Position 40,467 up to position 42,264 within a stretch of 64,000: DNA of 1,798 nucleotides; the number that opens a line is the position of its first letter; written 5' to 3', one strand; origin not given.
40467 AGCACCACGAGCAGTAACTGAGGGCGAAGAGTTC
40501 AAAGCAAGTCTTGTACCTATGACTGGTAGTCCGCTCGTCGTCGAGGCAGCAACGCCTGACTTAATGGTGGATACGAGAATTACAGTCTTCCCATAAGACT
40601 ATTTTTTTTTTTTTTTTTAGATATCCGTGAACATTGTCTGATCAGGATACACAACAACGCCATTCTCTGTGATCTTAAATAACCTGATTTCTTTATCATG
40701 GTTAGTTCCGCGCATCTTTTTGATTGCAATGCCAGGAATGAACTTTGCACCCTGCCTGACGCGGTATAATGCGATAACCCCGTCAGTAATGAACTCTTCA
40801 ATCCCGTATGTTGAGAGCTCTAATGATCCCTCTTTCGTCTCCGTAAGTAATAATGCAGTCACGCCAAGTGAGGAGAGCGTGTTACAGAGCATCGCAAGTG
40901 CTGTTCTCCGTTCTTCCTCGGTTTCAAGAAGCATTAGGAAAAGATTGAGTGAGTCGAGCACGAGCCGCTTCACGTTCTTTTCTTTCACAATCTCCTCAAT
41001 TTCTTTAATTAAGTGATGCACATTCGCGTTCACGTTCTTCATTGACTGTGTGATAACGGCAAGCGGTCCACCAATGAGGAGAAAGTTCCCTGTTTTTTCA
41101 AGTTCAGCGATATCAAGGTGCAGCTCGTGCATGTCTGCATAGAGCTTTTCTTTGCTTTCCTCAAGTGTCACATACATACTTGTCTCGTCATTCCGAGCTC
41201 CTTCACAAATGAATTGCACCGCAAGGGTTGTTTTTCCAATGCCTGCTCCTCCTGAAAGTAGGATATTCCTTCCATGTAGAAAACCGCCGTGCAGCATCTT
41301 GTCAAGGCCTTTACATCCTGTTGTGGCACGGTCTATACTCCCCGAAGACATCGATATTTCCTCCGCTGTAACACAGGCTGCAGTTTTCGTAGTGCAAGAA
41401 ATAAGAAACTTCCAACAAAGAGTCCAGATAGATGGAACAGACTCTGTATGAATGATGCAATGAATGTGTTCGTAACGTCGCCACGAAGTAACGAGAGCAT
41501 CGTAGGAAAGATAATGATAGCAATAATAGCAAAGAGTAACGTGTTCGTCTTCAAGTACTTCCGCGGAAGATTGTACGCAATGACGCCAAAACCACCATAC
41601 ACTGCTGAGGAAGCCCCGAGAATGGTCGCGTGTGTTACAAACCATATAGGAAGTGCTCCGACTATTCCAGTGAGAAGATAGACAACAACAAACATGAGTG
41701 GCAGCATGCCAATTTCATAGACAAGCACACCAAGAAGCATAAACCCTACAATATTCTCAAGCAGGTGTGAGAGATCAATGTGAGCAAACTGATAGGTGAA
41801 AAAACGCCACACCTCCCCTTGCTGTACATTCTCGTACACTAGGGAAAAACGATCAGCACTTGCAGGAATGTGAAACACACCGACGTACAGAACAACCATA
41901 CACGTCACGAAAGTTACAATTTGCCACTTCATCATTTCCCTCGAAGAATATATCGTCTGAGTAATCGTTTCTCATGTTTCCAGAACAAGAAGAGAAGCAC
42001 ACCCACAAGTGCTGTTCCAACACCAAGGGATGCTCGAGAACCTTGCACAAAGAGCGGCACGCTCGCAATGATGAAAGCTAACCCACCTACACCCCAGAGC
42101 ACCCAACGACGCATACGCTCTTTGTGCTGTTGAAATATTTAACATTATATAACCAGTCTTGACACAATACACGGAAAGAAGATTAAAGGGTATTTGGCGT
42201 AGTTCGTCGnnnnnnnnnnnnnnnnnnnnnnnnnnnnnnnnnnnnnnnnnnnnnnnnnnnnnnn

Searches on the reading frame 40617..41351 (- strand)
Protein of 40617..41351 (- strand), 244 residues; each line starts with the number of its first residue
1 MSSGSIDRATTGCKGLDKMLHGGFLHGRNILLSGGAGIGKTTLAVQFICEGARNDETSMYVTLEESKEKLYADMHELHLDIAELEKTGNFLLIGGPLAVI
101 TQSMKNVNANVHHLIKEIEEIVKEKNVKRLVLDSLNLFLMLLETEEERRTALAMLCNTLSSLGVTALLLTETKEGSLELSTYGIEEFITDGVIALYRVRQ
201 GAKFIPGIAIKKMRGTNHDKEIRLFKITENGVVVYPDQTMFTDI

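Call 75: search_protein_families(library=padloc, proteins=[window:40617-41351:-], max_evalue=0.001)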
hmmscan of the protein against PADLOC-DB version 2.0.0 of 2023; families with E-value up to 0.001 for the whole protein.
window:40617-41351:- (244 aa): 1 family
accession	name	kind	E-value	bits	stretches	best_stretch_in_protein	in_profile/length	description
PDLC04140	mad8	-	7.4e-07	27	1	26-138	26-143/314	mads_8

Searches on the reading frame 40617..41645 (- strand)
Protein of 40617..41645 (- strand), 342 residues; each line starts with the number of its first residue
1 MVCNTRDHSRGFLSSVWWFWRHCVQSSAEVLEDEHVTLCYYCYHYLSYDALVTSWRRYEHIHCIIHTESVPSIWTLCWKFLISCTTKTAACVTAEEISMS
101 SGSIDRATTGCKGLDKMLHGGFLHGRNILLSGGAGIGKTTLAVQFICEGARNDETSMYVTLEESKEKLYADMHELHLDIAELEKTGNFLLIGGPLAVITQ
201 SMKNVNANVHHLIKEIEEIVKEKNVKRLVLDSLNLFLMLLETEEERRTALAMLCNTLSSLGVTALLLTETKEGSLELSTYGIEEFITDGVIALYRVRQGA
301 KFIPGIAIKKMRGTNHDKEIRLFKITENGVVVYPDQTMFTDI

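Call 3: search_protein_families(library=pfam, proteins=[window:40617-41645:-], max_evalue=0.1)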
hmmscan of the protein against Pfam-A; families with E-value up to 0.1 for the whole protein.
window:40617-41645:- (342 aa): 20 families
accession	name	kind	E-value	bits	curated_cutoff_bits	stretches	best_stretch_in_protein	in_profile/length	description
PF06745.19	ATPase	-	2.8e-60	204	26.6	1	108-336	2-230/231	KaiC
PF07088.17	GvpD_P-loop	-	1.2e-06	29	24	1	124-298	9-176/189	GvpD gas vesicle protein, P-loop domain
PF03796.21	DnaB_C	-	1.6e-06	28.1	27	1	108-258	3-162/255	DnaB-like helicase C terminal domain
PF13481.12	AAA_25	-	8.3e-06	26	27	1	116-265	24-185/195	AAA domain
PF00154.27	RecA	-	1.1e-05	25.5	27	1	102-182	28-107/262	recA bacterial DNA recombination protein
PF13173.12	AAA_14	-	0.00022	21.7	27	1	126-191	3-61/129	AAA domain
PF20720.3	nSTAND3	-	0.00044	20.4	27.2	1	127-233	19-111/155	Novel STAND NTPase 3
PF01695.23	IstB_IS21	-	0.00048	20.1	24.1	1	126-172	93-139/238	IstB-like ATP binding protein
PF13401.12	AAA_22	-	0.0009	20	27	1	125-235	5-95/130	AAA domain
PF13479.12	AAA_24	-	0.0012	19.2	27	1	126-240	3-80/195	AAA domain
PF05729.18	NACHT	-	0.0035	17.6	26.7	1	127-274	2-133/167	NACHT domain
PF14417.12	MEDS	-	0.0036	17.6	29.8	1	141-222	16-97/161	MEDS: MEthanogen/methylotroph, DcmR Sensory domain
PF25199.1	nSTAND_NTPase5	-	0.0066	16.7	34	1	125-215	41-118/145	Novel STAND NTPase 5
PF01637.24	ATPase_2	-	0.0082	16.4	33.2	1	130-228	25-112/225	ATPase domain predominantly from Archaea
PF00006.31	ATP-synt_ab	-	0.02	15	29.5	0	122-167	11-55/213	ATP synthase alpha/beta family, nucleotide-binding domain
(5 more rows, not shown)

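Call 4: search_protein_families(library=ncbifam, proteins=[window:40617-41645:-], max_evalue=0.1)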
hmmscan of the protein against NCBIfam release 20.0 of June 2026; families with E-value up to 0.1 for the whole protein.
window:40617-41645:- (342 aa): 34 families (the best 25 are shown)
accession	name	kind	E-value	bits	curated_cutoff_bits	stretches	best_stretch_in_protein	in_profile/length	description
TIGR03880.1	KaiC_arch_3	hypoth_equivalog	6.2e-47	160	249.45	1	110-338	1-223/224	KaiC domain-containing protein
NF006799.0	PRK09302.1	equivalog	1.5e-44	152.4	408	1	101-334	7-240/515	circadian clock protein KaiC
TIGR03877.1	thermo_KaiC_1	hypoth_equivalog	1.1e-34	120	307.25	1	104-337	1-237/238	KaiC domain-containing protein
TIGR02655.1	circ_KaiC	equivalog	5.2e-30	104.5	546.25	1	108-338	4-234/484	circadian clock protein KaiC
TIGR03881.1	KaiC_arch_4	hypoth_equivalog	1.6e-28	100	247.8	1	106-331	2-227/231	KaiC domain-containing protein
NF004723.0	PRK06067.1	subfamily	8.2e-14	51.7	194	1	107-318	16-219/243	flagellar accessory protein FlaH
TIGR00416.1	sms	equivalog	9.9e-12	44.3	403.05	1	93-234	64-180/454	DNA repair protein RadA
NF052589.1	ArlH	equivalog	2e-11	44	215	1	114-319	9-210/229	archaellum protein ArlH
TIGR03878.1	thermo_KaiC_2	hypoth_equivalog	1.6e-10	40.7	232.2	1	124-331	35-252/259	KaiC domain-containing protein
NF006861.0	PRK09361.1-1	equivalog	7e-07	29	278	1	107-245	5-134/235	DNA repair and recombination protein RadB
NF006320.0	PRK08533.1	equivalog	3.4e-06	26.9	215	1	113-271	12-163/230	flagellar accessory protein FlaH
TIGR02012.1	tigrfam_recA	equivalog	3.6e-06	26.5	325.3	1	101-182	30-110/321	recombinase RecA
NF004629.0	PRK05973.1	equivalog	8.4e-06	25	156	1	115-184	54-123/237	DNA helicase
TIGR02782.1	TrbB_P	equivalog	4.4e-05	22.9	304.55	1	117-166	128-177/303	P-type conjugative transfer ATPase TrbB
TIGR00665.1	DnaB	equivalog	9.1e-05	21.4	385.25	1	93-173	164-244/435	replicative DNA helicase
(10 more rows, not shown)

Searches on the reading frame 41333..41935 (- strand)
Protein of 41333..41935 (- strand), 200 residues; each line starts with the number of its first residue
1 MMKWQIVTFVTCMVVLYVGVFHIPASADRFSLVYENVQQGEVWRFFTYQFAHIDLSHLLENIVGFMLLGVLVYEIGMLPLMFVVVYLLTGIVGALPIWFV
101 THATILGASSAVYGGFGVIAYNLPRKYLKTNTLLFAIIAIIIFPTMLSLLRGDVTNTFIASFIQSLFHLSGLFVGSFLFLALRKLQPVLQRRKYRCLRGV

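Call 3: search_protein_families(library=pfam, proteins=[window:41333-41935:-], max_evalue=0.1)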
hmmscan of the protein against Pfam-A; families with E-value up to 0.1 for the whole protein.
window:41333-41935:- (200 aa): 1 family
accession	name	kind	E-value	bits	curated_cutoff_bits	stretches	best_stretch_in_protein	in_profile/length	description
PF01694.28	Rhomboid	-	2.4e-16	60.7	22.6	1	40-182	2-140/143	Rhomboid domain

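Call 4: search_protein_families(library=ncbifam, proteins=[window:41333-41935:-], max_evalue=0.1)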
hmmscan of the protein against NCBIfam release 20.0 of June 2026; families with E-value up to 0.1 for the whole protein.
window:41333-41935:- (200 aa): 3 families
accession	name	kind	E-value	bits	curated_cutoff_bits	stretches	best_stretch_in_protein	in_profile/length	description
TIGR03902.1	rhom_GG_sort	equivalog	2.8e-17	63.1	84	1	31-179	5-153/154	rhombosortase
TIGR04239.1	rhombo_GlpG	equivalog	8.9e-05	22.3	250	1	7-178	100-264/271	rhomboid family intramembrane serine protease GlpG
NF008155.0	PRK10907.1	equivalog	0.0015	18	335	1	10-176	102-262/276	rhomboid family intramembrane serine protease GlpG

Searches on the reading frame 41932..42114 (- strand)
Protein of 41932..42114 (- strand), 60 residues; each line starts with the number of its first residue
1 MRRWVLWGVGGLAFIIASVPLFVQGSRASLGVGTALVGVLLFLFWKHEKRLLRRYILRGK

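Call 60: search_protein_families(library=pfam, proteins=[window:41932-42114:-], max_evalue=5)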
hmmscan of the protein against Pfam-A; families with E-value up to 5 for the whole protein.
window:41932-42114:- (60 aa): 3 families
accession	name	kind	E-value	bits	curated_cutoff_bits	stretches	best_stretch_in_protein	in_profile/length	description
PF04932.20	Wzy_C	-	0.022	15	31.7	1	12-54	1-41/149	O-Antigen ligase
PF23488.1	YKL065W-A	-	0.11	13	27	1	15-49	25-58/73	YKL065W-A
PF05545.16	FixQ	-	0.16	12.4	29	1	34-55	20-41/49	Cbb3-type cytochrome oxidase component FixQ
